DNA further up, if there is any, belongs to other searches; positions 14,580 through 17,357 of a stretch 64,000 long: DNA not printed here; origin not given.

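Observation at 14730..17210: Wzx/MOP-type flippase fused in-frame to a GT4 glycosyltransferase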

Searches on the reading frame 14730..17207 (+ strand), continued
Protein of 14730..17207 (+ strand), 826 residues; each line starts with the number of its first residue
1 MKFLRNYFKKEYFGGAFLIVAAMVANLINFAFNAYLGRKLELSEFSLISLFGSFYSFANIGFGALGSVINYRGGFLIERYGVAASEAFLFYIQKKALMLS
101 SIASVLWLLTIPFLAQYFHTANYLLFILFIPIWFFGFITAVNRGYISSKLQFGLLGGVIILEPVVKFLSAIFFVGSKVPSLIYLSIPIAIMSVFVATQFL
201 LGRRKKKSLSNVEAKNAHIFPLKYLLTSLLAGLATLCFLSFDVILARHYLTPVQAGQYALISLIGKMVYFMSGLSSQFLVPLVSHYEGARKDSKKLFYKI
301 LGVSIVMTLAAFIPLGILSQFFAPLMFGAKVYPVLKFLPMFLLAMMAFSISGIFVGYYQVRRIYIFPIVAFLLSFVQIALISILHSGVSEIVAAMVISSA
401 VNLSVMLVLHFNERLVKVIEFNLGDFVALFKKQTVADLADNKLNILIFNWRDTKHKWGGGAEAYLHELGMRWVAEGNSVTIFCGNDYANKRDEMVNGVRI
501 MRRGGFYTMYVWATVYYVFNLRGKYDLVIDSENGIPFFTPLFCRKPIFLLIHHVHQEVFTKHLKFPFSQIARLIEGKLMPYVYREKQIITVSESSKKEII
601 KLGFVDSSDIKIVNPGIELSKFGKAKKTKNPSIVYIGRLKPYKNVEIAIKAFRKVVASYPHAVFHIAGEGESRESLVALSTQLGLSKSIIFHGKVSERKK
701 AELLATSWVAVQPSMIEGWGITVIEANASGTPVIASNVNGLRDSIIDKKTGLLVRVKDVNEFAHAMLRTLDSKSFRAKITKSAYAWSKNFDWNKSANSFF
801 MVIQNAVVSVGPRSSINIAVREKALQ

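Call 7: find_homologous_proteins(query=window:14730-17207:+, max_evalue=0.001)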
Query window:14730-17207:+ (826 aa): 142 proteins with E <= 0.001 among 8000 candidates; the best 120 are listed.
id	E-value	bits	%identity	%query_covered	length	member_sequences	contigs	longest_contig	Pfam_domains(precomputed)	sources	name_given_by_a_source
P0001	0.0e+0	1805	100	100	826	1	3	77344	PF00534.27,PF13579.13,PF13439.13,PF20706.4,PF13692.13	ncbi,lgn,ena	-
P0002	0.0e+0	1227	66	98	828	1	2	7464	PF00534.27,PF13579.13,PF13439.13,PF20706.4,PF13692.13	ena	-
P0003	0.0e+0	1203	65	97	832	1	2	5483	PF00534.27,PF13439.13,PF20706.4,PF13692.13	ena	-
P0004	0.0e+0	1054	59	98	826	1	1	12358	PF00534.27,PF13579.13,PF13524.13,PF13439.13,PF20706.4,PF13692.13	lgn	-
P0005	0.0e+0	1051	59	99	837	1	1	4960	PF00534.27,PF13439.13,PF20706.4,PF13692.13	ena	-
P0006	5.3e-263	893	51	97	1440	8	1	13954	PF13632.13,PF13641.13,PF00534.27,PF13579.13,PF13439.13,PF00535.33,PF20706.4,PF13692.13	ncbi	ncbi:MAG: hypothetical protein ACD_50C00390G0001, partial [uncultured bacterium]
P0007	1.4e-250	852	49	97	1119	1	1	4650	PF13632.13,PF00534.27,PF13439.13,PF20706.4,PF13692.13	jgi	jgi:glycosyltransferase involved in cell wall biosynthesis/O-antigen/teichoic acid export membrane p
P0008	2.5e-234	798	46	97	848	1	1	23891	PF00534.27,PF13439.13,PF20706.4,PF13692.13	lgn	-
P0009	1.3e-233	796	44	98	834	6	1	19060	PF00534.27,PF13579.13,PF13524.13,PF13439.13,PF20706.4,PF13692.13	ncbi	-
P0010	1.6e-232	792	46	96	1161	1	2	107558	PF13632.13,PF13641.13,PF00534.27,PF13439.13,PF00535.33,PF20706.4,PF13692.13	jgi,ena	-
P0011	3.2e-232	791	46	97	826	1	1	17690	PF00534.27,PF13579.13,PF13439.13,PF20706.4,PF13692.13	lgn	-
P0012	1.6e-230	786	46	97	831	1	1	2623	PF01943.23,PF00534.27,PF13579.13,PF13439.13,PF20706.4,PF13692.13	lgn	-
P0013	1.7e-230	786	46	97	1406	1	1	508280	PF13632.13,PF13641.13,PF00534.27,PF13579.13,PF13439.13,PF00535.33,PF20706.4,PF13692.13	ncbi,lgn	-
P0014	1.5e-229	782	46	98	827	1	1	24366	PF00534.27,PF13579.13,PF13439.13,PF20706.4,PF13692.13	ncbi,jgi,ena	-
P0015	8.1e-229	780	47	99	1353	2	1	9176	PF13632.13,PF13641.13,PF00534.27,PF13579.13,PF13439.13,PF00535.33,PF20706.4,PF13692.13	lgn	-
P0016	1.6e-228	779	44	98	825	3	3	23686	PF00534.27,PF13439.13,PF20706.4,PF13692.13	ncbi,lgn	-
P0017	1.9e-228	779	45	97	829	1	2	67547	PF00534.27,PF13579.13,PF13439.13,PF20706.4,PF13692.13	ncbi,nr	ncbi:MAG TPA: glycosyltransferase [Patescibacteria group bacterium]|nr:glycosyltransferase [Patescib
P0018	9.5e-227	773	44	96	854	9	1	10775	PF01943.23,PF00534.27,PF13439.13,PF20706.4,PF13692.13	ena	-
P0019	8.7e-226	770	44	97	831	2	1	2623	PF00534.27,PF13579.13,PF13439.13,PF20706.4,PF13692.13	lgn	-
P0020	2.2e-225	769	45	96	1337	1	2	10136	PF13632.13,PF13641.13,PF00534.27,PF13579.13,PF13439.13,PF00535.33,PF20706.4,PF13692.13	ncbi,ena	-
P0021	2.3e-225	769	45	97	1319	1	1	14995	PF13632.13,PF13641.13,PF00534.27,PF13524.13,PF13439.13,PF00535.33,PF20706.4,PF13692.13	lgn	-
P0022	2.7e-225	768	45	98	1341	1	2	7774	PF13632.13,PF13641.13,PF00534.27,PF13579.13,PF13439.13,PF00535.33,PF20706.4,PF13692.13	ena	-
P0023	5.5e-225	767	45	98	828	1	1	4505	PF00534.27,PF13579.13,PF13439.13,PF20706.4,PF13692.13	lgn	-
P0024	1.1e-224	766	45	95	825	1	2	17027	PF01943.23,PF00534.27,PF13439.13,PF20706.4,PF13692.13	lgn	-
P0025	5.0e-224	764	45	97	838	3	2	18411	PF01943.23,PF00534.27,PF13439.13,PF20706.4,PF13692.13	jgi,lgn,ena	-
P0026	6.6e-223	760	45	95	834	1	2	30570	PF00534.27,PF13524.13,PF13439.13,PF20706.4,PF13692.13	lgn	-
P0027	7.1e-223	760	44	97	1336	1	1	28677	PF13632.13,PF13641.13,PF00534.27,PF13579.13,PF13524.13,PF13439.13,PF00535.33,PF20706.4,PF13692.13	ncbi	-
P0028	2.3e-222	759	44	96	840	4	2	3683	PF00534.27,PF13439.13,PF20706.4,PF13692.13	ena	-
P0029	2.3e-222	759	45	97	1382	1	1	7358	PF13632.13,PF13641.13,PF00534.27,PF13524.13,PF13439.13,PF00535.33,PF20706.4,PF13692.13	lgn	-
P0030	4.7e-222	758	44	99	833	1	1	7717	PF00534.27,PF13579.13,PF13439.13,PF20706.4,PF13692.13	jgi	jgi:glycosyltransferase involved in cell wall biosynthesis/O-antigen/teichoic acid export membrane p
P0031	1.7e-221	756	44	96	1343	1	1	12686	PF13632.13,PF13641.13,PF00534.27,PF13579.13,PF13439.13,PF00535.33,PF20706.4,PF13692.13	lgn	-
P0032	2.4e-221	755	45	96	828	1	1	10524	PF00534.27,PF13579.13,PF13524.13,PF13439.13,PF20706.4,PF13692.13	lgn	-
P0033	3.6e-221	755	47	88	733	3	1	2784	PF00534.27,PF13439.13,PF20706.4,PF13692.13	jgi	jgi:glycosyltransferase involved in cell wall biosynthesis/O-antigen/teichoic acid export membrane p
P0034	4.6e-221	754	45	97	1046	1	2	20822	PF13632.13,PF00534.27,PF13579.13,PF13439.13,PF20706.4,PF13692.13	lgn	-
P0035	3.1e-220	752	45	96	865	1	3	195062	PF00534.27,PF13579.13,PF13439.13,PF20706.4,PF13692.13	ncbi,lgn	-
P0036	2.0e-219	749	43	96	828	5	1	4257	PF00534.27,PF13439.13,PF20706.4,PF13692.13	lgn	-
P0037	1.0e-218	747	45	96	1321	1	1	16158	PF13632.13,PF13641.13,PF00534.27,PF13579.13,PF13439.13,PF00535.33,PF20706.4,PF13692.13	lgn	-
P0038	5.2e-218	744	44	97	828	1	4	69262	PF00534.27,PF13579.13,PF13524.13,PF13439.13,PF20706.4,PF13692.13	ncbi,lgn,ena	-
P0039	1.4e-217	743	45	97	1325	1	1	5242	PF13632.13,PF13641.13,PF00534.27,PF13524.13,PF13439.13,PF00535.33,PF20706.4,PF13692.13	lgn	-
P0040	2.3e-217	742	45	97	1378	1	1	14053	PF13632.13,PF13641.13,PF00534.27,PF13439.13,PF00535.33,PF20706.4,PF13692.13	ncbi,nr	ncbi:glycosyltransferase [Patescibacteria group bacterium]|nr:glycosyltransferase [Patescibacteria g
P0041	4.7e-217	741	43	98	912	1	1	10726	PF00534.27,PF13524.13,PF13439.13,PF20706.4,PF13692.13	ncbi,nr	ncbi:MAG TPA: glycosyltransferase, partial [Candidatus Eisenbacteria bacterium]|nr:glycosyltransfera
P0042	6.9e-217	740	45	98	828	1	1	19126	PF00534.27,PF13579.13,PF13439.13,PF20706.4,PF13692.13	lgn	-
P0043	8.7e-217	740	43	98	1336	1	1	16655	PF13632.13,PF13641.13,PF00534.27,PF13579.13,PF13439.13,PF00535.33,PF20706.4,PF13692.13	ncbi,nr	ncbi:glycosyltransferase [Candidatus Amesbacteria bacterium]|nr:glycosyltransferase [Candidatus Ames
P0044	1.1e-216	740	45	97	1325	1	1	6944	PF13632.13,PF13641.13,PF00534.27,PF13524.13,PF13439.13,PF00535.33,PF20706.4,PF13692.13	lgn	-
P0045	1.8e-216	739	44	96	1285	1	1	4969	PF13632.13,PF01943.23,PF13641.13,PF00534.27,PF13579.13,PF13439.13,PF00535.33,PF20706.4,PF13692.13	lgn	-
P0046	6.7e-215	734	44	95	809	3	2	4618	PF00534.27,PF13524.13,PF13439.13,PF20706.4,PF13692.13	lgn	-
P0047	1.0e-214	733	43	96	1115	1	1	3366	PF13632.13,PF13641.13,PF00534.27,PF13579.13,PF13439.13,PF20706.4,PF13692.13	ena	-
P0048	3.0e-214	732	45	97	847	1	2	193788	PF00534.27,PF13579.13,PF13524.13,PF13439.13,PF20706.4,PF13692.13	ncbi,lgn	-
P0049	1.0e-213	730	43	96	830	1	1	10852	PF00534.27,PF13579.13,PF13524.13,PF13439.13,PF20706.4,PF13692.13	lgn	-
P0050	1.2e-212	727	44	97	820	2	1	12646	PF00534.27,PF13579.13,PF13439.13,PF20706.4,PF13692.13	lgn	-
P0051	8.3e-212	724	44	95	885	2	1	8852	PF00534.27,PF13579.13,PF13439.13,PF20706.4,PF13692.13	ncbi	ncbi:MAG: glycosyltransferase, partial [Parachlamydiales bacterium]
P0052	3.4e-210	718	43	96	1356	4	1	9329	PF13632.13,PF13641.13,PF00534.27,PF13439.13,PF00535.33,PF20706.4,PF13692.13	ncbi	-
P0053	4.1e-210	718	42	97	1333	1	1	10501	PF13632.13,PF13641.13,PF00534.27,PF13439.13,PF00535.33,PF20706.4,PF13692.13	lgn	-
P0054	7.5e-210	717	43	95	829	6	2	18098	PF00534.27,PF13579.13,PF13439.13,PF20706.4,PF13692.13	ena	-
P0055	5.4e-209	714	43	96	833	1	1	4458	PF00534.27,PF13579.13,PF13439.13,PF20706.4,PF13692.13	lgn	-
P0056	3.4e-206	705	44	96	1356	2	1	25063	PF13632.13,PF13641.13,PF00534.27,PF13579.13,PF13439.13,PF00535.33,PF20706.4,PF13692.13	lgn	-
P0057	3.2e-205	702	43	95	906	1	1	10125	PF00534.27,PF13579.13,PF13439.13,PF20706.4,PF13692.13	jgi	jgi:glycosyltransferase involved in cell wall biosynthesis/O-antigen/teichoic acid export membrane p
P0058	2.5e-204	699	42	98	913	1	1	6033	PF00534.27,PF13579.13,PF13524.13,PF13439.13,PF13440.12,PF20706.4,PF13692.13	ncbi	-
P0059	3.2e-203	695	41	96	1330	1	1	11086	PF13632.13,PF01943.23,PF13641.13,PF00534.27,PF13579.13,PF13524.13,PF13439.13,PF00535.33,PF20706.4,PF13692.13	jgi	jgi:glycosyltransferase involved in cell wall biosynthesis/cellulose synthase/poly-beta-1,6-N-acetyl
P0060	9.7e-203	694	42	95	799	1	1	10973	PF00534.27,PF13579.13,PF13524.13,PF13439.13,PF20706.4,PF13692.13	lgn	-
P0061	2.0e-202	693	43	95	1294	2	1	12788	PF13632.13,PF13641.13,PF00534.27,PF13579.13,PF13439.13,PF00535.33,PF20706.4,PF13692.13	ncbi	-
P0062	3.3e-201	689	43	96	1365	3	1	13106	PF13632.13,PF13641.13,PF00534.27,PF13579.13,PF13439.13,PF00535.33,PF20706.4,PF13692.13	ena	-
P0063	2.4e-199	683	42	96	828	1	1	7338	PF00534.27,PF13579.13,PF13524.13,PF13439.13,PF20706.4,PF13692.13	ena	-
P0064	1.9e-198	680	42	96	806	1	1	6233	PF00534.27,PF13439.13,PF20706.4,PF13692.13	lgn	-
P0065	6.8e-198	678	40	96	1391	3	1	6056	PF13632.13,PF13641.13,PF00534.27,PF13579.13,PF13439.13,PF00535.33,PF20706.4,PF13692.13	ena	-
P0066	1.2e-197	677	43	95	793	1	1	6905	PF00534.27,PF13579.13,PF13439.13,PF20706.4,PF13692.13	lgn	-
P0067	1.7e-197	676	41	96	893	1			PF01943.23,PF00534.27,PF13579.13,PF13439.13,PF20706.4,PF13692.13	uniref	uniref:Glycosyltransferase n=1 Tax=candidate division WWE3 bacterium TaxID=2053526 RepID=A0A7C4XSS3_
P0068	1.1e-195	670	40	96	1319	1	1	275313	PF13632.13,PF13641.13,PF00534.27,PF13579.13,PF13524.13,PF13439.13,PF00535.33,PF20706.4,PF13692.13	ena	-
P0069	3.7e-195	669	51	71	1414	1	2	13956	PF13632.13,PF10111.15,PF13506.14,PF13641.13,PF00534.27,PF13579.13,PF13439.13,PF00535.33,PF20706.4,PF13692.13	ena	-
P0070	5.3e-195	668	41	96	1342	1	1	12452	PF13632.13,PF13641.13,PF00534.27,PF13524.13,PF13439.13,PF00535.33,PF20706.4,PF13692.13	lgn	-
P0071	1.6e-194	667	40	95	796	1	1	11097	PF01943.23,PF00534.27,PF13579.13,PF13439.13,PF20706.4,PF13692.13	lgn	-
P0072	2.5e-194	666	41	97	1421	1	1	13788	PF13632.13,PF13641.13,PF00534.27,PF13579.13,PF13439.13,PF00535.33,PF20706.4,PF13692.13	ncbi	-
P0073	2.8e-194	666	41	95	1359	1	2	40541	PF13632.13,PF13641.13,PF00534.27,PF13579.13,PF13524.13,PF13439.13,PF00535.33,PF20706.4,PF13692.13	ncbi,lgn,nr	ncbi:MAG: glycosyltransferase [Patescibacteria group bacterium]|nr:glycosyltransferase [Patescibacte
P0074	4.0e-193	662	42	97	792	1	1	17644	PF00534.27,PF13579.13,PF13439.13,PF20706.4,PF13692.13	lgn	-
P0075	1.0e-192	661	41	95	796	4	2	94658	PF00534.27,PF13579.13,PF13439.13,PF13440.12,PF20706.4,PF13692.13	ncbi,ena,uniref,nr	ncbi:hypothetical protein A3D77_04625 [Candidatus Gottesmanbacteria bacterium RIFCSPHIGHO2_02_FULL_3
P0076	3.7e-192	659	41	95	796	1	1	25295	PF01943.23,PF00534.27,PF13579.13,PF13439.13,PF20706.4,PF13692.13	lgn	-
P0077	6.5e-192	658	41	95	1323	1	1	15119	PF13632.13,PF13641.13,PF00534.27,PF13579.13,PF13524.13,PF13439.13,PF00535.33,PF20706.4,PF13692.13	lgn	-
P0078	1.1e-191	657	41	94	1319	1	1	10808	PF13632.13,PF13641.13,PF00534.27,PF13579.13,PF13439.13,PF00535.33,PF20706.4,PF13692.13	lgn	-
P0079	1.1e-191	657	39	97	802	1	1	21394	PF00534.27,PF13579.13,PF13524.13,PF13439.13,PF20706.4,PF13692.13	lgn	-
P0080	1.5e-191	657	40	97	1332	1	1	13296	PF13632.13,PF13641.13,PF00534.27,PF13579.13,PF13524.13,PF13439.13,PF00535.33,PF20706.4,PF13692.13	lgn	-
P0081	1.9e-191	656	40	96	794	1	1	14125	PF00534.27,PF13579.13,PF13439.13,PF20706.4,PF13692.13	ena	-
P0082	8.8e-191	654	42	96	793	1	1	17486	PF00534.27,PF13579.13,PF13439.13,PF20706.4,PF13692.13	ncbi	-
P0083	1.2e-190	654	39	96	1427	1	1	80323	PF13632.13,PF13641.13,PF00534.27,PF13579.13,PF13439.13,PF00535.33,PF20706.4,PF13692.13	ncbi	-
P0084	2.2e-190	653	40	95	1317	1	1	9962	PF13632.13,PF13641.13,PF00534.27,PF13579.13,PF13524.13,PF13439.13,PF00535.33,PF20706.4,PF13692.13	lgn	-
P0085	9.3e-190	651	39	97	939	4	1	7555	PF00534.27,PF13579.13,PF13439.13,PF20706.4,PF13692.13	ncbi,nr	ncbi:MAG TPA: glycosyltransferase, partial [Niabella sp.]|nr:glycosyltransferase [Niabella sp.]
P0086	1.2e-188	647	46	76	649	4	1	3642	PF00534.27,PF13579.13,PF13439.13,PF20706.4,PF13692.13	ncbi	ncbi:MAG: glycosyltransferase, partial [Patescibacteria group bacterium]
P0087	3.2e-188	646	40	96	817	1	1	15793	PF00534.27,PF13524.13,PF13439.13,PF20706.4,PF13692.13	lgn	-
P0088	3.4e-186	639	38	96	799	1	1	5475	PF00534.27,PF13579.13,PF13524.13,PF13439.13,PF20706.4,PF13692.13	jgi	jgi:glycosyltransferase involved in cell wall biosynthesis/O-antigen/teichoic acid export membrane p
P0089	1.6e-185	637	38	96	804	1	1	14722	PF00534.27,PF13579.13,PF13524.13,PF13439.13,PF20706.4,PF13692.13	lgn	-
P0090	4.8e-184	632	45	81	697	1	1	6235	PF00534.27,PF13579.13,PF13524.13,PF13439.13,PF20706.4,PF13692.13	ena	-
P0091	9.3e-184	631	39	96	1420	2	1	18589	PF13632.13,PF01943.23,PF13641.13,PF00534.27,PF13579.13,PF13439.13,PF00535.33,PF20706.4,PF13692.13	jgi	-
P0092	1.8e-183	630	39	95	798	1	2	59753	PF01943.23,PF00534.27,PF13579.13,PF13439.13,PF20706.4,PF13692.13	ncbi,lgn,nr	ncbi:MAG: glycosyltransferase [bacterium]|nr:glycosyltransferase [bacterium]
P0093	3.5e-183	629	38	97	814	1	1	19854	PF00534.27,PF13524.13,PF13439.13,PF20706.4,PF13692.13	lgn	-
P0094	7.5e-183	628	41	90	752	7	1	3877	PF00534.27,PF13579.13,PF13524.13,PF13439.13,PF20706.4,PF13692.13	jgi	jgi:glycosyltransferase involved in cell wall biosynthesis/O-antigen/teichoic acid export membrane p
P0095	7.6e-181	621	39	96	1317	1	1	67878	PF13632.13,PF13641.13,PF00534.27,PF13579.13,PF13439.13,PF00535.33,PF20706.4,PF13692.13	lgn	-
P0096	2.0e-180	620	39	96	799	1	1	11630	PF00534.27,PF13579.13,PF13439.13,PF20706.4,PF13692.13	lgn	-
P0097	3.2e-180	619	38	96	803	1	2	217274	PF00534.27,PF13579.13,PF13439.13,PF20706.4,PF13692.13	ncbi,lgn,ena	ncbi:MAG: glycosyltransferase [Patescibacteria group bacterium]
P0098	2.8e-179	616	39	96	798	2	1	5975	PF00534.27,PF13579.13,PF13524.13,PF13439.13,PF20706.4,PF13692.13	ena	-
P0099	3.9e-179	616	36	98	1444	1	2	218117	PF13632.13,PF13641.13,PF00534.27,PF13579.13,PF13439.13,PF00535.33,PF20706.4,PF13692.13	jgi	jgi:glycosyltransferase involved in cell wall biosynthesis/cellulose synthase/poly-beta-1,6-N-acetyl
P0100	2.3e-178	613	38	97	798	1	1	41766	PF00534.27,PF13579.13,PF13524.13,PF13439.13,PF20706.4,PF13692.13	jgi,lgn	-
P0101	2.5e-175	603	48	69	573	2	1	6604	PF00534.27,PF13579.13,PF13524.13,PF13439.13,PF20706.4,PF13692.13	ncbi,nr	ncbi:MAG TPA: glycosyltransferase, partial [Candidatus Woesebacteria bacterium]|nr:glycosyltransfera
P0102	5.1e-175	602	38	96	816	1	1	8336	PF01943.23,PF00534.27,PF13439.13,PF20706.4,PF13692.13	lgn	-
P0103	7.0e-173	595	38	96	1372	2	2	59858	PF13632.13,PF13506.14,PF13641.13,PF00534.27,PF13579.13,PF13524.13,PF13439.13,PF00535.33,PF20706.4,PF13692.13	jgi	jgi:glycosyltransferase XagB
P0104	1.4e-172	594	38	96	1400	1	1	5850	PF13632.13,PF13641.13,PF00534.27,PF13439.13,PF00535.33,PF20706.4,PF13692.13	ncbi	ncbi:MAG TPA: glycosyltransferase, partial [Patescibacteria group bacterium]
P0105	7.9e-170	585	38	95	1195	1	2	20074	PF00534.27,PF13480.14,PF13579.13,PF13524.13,PF13439.13,PF20706.4,PF13692.13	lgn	-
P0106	2.7e-168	580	46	70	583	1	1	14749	PF00534.27,PF13524.13,PF13439.13,PF20706.4,PF13692.13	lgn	-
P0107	1.7e-166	574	54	56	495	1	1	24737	PF00534.27,PF13579.13,PF13524.13,PF13439.13,PF20706.4,PF13692.13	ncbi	-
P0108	2.6e-166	573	36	94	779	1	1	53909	PF00534.27,PF13579.13,PF13524.13,PF13439.13,PF20706.4,PF13692.13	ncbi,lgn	-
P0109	1.4e-164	568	46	70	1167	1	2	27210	PF13632.13,PF13641.13,PF00534.27,PF13579.13,PF13439.13,PF00535.33,PF20706.4,PF13692.13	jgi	jgi:glycosyltransferase XagB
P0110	2.6e-163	563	38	97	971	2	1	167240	PF00534.27,PF13579.13,PF13439.13,PF20706.4,PF13692.13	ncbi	-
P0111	2.6e-162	560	39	85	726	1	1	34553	PF00534.27,PF13579.13,PF13439.13,PF13692.13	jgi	jgi:O-antigen/teichoic acid export membrane protein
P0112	8.4e-161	555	45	71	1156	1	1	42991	PF13632.13,PF13641.13,PF00534.27,PF13579.13,PF13439.13,PF00535.33,PF20706.4,PF13692.13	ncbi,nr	ncbi:MAG: glycosyltransferase [Candidatus Levybacteria bacterium]|nr:glycosyltransferase [Candidatus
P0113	7.0e-160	552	46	71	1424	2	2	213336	PF13632.13,PF13506.14,PF13641.13,PF00534.27,PF13579.13,PF13439.13,PF00535.33,PF20706.4,PF13692.13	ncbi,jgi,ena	-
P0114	5.4e-159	549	44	70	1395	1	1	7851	PF13632.13,PF13506.14,PF13641.13,PF00534.27,PF13439.13,PF00535.33,PF20706.4,PF13692.13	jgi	jgi:glycosyltransferase XagB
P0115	9.6e-159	548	41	73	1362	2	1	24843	PF13632.13,PF13641.13,PF00534.27,PF13579.13,PF13439.13,PF00535.33,PF20706.4,PF13692.13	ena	-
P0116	6.6e-158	545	44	70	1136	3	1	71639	PF13632.13,PF13641.13,PF00534.27,PF13579.13,PF13439.13,PF00535.33,PF20706.4,PF13692.13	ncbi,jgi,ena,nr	ncbi:MAG TPA: glycosyltransferase [Methylomirabilota bacterium]|nr:glycosyltransferase [Methylomirab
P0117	2.8e-157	543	44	70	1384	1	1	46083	PF13632.13,PF13641.13,PF00534.27,PF13579.13,PF13439.13,PF00535.33,PF20706.4,PF13692.13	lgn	-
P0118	1.7e-155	537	45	69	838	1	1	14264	PF00534.27,PF13579.13,PF13439.13,PF20706.4,PF13692.13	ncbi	-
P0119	4.4e-154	533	41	76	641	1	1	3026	PF00534.27,PF13579.13,PF13439.13,PF20706.4,PF13692.13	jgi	jgi:glycosyltransferase involved in cell wall biosynthesis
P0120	7.5e-153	529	43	69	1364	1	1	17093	PF13632.13,PF13506.14,PF13641.13,PF00534.27,PF13579.13,PF13439.13,PF00535.33,PF20706.4,PF13692.13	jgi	jgi:cellulose synthase/poly-beta-1,6-N-acetylglucosamine synthase-like glycosyltransferase/glycosylt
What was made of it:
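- Closest known: Processive membrane GT2 synthases. Same: JGI names some relatives 'XagB' (call 7).
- Checked: This is far beyond chance: more than 100 protein clusters at 36-66 % identity cover 95-99 % of the length (call 7).
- The fusion is kept at 36-66 % identity in more than 100 clusters (call 7).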
